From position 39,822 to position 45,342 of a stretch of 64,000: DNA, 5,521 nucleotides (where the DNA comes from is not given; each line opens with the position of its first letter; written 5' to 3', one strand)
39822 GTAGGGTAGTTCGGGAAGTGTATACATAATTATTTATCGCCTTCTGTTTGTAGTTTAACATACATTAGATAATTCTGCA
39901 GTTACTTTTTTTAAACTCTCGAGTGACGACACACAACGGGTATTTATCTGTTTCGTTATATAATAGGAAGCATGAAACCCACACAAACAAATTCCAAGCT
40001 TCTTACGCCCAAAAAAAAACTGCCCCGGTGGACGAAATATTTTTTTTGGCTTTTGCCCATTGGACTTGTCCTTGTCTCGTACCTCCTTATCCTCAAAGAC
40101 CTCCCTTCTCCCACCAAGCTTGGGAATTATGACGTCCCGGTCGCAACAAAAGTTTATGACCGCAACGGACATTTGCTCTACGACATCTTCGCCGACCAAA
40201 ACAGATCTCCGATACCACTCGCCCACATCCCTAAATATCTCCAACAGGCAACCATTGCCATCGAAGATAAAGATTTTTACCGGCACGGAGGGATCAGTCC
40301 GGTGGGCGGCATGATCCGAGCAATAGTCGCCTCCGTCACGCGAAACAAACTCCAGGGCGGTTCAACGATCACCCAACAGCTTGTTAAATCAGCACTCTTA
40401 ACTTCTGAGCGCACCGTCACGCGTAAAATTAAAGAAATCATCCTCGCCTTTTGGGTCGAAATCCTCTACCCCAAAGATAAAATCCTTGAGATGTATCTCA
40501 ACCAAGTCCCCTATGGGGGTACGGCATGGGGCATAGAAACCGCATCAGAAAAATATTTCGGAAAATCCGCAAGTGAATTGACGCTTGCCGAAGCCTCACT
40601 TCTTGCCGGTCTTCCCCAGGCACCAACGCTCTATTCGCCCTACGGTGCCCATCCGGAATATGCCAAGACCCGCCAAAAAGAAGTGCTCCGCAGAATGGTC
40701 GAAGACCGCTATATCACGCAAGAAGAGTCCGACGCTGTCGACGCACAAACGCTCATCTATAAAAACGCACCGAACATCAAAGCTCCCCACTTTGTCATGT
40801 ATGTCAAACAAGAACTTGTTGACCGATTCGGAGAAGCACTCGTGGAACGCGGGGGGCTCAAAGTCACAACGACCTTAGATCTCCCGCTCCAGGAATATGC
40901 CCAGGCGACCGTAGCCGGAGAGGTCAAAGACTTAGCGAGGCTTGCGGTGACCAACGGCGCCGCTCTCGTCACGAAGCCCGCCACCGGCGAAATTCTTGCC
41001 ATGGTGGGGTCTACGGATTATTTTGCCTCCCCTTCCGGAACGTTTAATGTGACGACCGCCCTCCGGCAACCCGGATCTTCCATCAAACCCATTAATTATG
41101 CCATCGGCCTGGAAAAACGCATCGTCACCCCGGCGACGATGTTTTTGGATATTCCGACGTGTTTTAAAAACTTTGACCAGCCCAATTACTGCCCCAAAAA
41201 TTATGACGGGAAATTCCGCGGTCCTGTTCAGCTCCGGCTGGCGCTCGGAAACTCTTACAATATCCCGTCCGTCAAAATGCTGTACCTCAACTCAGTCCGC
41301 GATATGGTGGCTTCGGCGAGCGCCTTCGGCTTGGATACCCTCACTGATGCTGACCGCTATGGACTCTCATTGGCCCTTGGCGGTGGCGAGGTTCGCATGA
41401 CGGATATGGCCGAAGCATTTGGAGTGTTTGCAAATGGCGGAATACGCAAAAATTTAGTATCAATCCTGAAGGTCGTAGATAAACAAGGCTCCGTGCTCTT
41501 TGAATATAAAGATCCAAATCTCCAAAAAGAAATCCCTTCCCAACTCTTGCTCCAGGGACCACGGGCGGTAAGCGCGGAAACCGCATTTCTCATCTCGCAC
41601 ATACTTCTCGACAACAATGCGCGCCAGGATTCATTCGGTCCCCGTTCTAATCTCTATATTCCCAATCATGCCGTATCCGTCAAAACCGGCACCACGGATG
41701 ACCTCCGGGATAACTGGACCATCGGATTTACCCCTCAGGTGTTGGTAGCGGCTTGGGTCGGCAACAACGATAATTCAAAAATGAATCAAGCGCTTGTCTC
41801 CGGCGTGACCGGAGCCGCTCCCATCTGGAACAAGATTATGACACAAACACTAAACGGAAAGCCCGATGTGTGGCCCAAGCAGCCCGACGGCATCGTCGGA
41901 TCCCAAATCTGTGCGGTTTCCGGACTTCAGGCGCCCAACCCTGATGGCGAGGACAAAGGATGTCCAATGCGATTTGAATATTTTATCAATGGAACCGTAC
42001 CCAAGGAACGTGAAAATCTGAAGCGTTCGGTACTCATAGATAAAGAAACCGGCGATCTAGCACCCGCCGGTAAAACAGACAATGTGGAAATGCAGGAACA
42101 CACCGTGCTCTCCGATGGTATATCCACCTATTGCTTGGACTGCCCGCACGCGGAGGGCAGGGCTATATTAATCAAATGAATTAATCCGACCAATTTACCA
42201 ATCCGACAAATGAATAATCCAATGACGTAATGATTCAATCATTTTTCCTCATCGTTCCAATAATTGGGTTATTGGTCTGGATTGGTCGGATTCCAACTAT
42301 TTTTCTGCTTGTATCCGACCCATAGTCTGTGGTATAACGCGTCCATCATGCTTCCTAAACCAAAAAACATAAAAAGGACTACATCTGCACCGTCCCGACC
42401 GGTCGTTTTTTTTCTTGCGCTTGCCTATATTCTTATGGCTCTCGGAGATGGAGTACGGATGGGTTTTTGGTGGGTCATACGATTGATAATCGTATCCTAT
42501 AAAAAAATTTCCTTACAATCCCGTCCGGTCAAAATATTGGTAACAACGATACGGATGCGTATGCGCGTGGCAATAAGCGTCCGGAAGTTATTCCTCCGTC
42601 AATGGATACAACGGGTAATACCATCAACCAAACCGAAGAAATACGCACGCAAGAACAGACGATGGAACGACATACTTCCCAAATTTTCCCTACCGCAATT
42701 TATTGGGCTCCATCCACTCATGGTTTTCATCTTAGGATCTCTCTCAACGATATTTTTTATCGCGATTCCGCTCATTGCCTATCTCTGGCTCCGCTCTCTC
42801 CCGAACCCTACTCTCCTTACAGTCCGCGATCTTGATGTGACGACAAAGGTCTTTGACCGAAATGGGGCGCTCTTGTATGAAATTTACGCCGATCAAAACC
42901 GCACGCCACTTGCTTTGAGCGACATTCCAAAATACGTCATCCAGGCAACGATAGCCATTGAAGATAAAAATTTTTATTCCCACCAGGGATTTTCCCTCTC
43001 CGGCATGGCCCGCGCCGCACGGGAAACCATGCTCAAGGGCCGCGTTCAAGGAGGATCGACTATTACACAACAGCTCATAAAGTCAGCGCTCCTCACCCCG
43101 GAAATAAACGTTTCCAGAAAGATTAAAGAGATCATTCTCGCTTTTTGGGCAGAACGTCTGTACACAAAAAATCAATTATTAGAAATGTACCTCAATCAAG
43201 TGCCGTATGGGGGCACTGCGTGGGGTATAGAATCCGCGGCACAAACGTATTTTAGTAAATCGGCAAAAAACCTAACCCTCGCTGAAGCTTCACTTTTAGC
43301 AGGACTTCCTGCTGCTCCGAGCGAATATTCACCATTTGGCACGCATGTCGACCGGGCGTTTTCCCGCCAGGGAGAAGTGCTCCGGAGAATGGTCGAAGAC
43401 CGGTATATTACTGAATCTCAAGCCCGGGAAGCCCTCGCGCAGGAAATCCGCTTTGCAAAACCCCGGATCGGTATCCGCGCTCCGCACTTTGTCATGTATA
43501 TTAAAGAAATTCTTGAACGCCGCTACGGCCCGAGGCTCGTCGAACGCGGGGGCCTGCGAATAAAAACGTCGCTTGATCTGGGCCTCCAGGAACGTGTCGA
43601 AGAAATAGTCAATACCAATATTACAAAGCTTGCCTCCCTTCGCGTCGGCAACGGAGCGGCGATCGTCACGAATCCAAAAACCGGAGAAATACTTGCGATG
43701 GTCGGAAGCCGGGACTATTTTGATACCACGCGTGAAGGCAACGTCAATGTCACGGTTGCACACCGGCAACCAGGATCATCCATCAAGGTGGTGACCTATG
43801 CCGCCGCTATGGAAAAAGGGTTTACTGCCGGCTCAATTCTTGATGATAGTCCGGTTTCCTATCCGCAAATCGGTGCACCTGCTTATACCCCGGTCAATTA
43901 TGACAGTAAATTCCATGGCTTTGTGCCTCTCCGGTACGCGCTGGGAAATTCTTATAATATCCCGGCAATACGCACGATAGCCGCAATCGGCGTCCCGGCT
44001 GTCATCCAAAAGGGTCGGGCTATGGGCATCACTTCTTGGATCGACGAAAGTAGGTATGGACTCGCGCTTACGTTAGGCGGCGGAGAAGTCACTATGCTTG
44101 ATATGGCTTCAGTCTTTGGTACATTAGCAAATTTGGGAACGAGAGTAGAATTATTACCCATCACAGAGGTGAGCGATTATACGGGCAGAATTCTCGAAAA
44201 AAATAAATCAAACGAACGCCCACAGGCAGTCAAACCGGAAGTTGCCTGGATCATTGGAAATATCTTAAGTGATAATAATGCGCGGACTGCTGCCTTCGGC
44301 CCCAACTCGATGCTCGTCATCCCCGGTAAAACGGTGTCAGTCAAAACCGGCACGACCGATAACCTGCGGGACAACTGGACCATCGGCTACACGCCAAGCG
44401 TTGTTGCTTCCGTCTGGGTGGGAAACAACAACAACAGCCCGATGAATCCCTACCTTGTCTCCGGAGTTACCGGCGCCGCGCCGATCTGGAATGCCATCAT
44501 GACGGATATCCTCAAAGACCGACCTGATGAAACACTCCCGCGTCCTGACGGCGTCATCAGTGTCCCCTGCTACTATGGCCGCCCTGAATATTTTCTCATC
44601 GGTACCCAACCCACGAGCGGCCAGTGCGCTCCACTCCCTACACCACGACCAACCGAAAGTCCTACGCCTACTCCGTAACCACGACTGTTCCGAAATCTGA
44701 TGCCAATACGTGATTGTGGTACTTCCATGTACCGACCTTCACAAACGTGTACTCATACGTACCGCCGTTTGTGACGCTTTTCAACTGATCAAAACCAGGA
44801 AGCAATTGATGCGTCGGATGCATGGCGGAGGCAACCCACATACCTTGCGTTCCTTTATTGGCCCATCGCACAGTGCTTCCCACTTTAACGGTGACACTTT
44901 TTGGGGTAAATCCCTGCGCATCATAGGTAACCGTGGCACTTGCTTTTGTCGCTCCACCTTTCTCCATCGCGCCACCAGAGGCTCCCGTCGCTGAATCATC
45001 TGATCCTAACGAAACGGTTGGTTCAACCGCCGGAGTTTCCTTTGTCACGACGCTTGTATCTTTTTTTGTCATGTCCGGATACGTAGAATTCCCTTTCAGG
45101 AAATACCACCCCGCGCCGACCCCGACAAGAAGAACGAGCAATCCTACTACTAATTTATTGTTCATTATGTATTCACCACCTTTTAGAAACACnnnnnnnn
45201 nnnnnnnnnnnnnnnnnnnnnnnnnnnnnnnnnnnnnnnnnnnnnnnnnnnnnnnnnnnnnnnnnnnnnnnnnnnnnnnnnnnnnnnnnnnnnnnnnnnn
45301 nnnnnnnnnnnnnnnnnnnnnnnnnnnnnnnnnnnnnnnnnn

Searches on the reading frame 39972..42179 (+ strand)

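Call 9: search_protein_families(library=pfam, proteins=[window:39972-42179:+])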
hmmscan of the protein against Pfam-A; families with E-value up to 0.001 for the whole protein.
window:39972-42179:+ (735 aa): 2 families
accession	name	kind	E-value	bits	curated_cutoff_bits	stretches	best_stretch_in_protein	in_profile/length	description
PF00912.28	Transgly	-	4.9e-60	202.4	27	1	67-242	3-177/178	Transglycosylase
PF00905.27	Transpeptidase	-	9.8e-17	61.5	22.1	1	329-623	1-298/299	Penicillin binding protein transpeptidase domain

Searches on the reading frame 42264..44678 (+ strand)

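Call 9: search_protein_families(library=pfam, proteins=[window:42264-44678:+])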
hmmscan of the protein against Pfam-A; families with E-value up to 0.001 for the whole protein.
window:42264-44678:+ (804 aa): 2 families
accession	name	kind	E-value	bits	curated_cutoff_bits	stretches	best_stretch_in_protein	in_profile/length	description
PF00912.28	Transgly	-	1.2e-58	197.9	27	1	201-376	2-177/178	Transglycosylase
PF00905.27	Transpeptidase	-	4.2e-23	82.4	22.1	1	464-746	1-298/299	Penicillin binding protein transpeptidase domain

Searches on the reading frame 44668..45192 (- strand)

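Call 9: search_protein_families(library=pfam, proteins=[window:44668-45192:-])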
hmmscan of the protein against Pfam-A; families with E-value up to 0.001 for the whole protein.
window:44668-45192:- (174 aa): 1 family
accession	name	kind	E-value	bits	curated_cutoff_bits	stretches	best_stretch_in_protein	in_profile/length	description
PF13473.12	Cupredoxin_1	-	0.00079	19.9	27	0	81-172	18-104/104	Cupredoxin-like domain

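Call 60: search_protein_families(library=ncbifam, proteins=[window:44668-45192:-], max_evalue=0.01)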
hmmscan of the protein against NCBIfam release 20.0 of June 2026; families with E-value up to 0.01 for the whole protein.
window:44668-45192:- (174 aa): 2 families
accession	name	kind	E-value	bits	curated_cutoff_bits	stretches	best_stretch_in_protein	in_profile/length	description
TIGR03102.1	halo_cynanin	subfamily_domain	0.0019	18.2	93.8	1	91-172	35-114/115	halocyanin domain-containing protein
NF051440.1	CuResCopIPSEAE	equivalog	0.0079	16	280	1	79-129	34-91/180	copper-resistant cuproprotein CopI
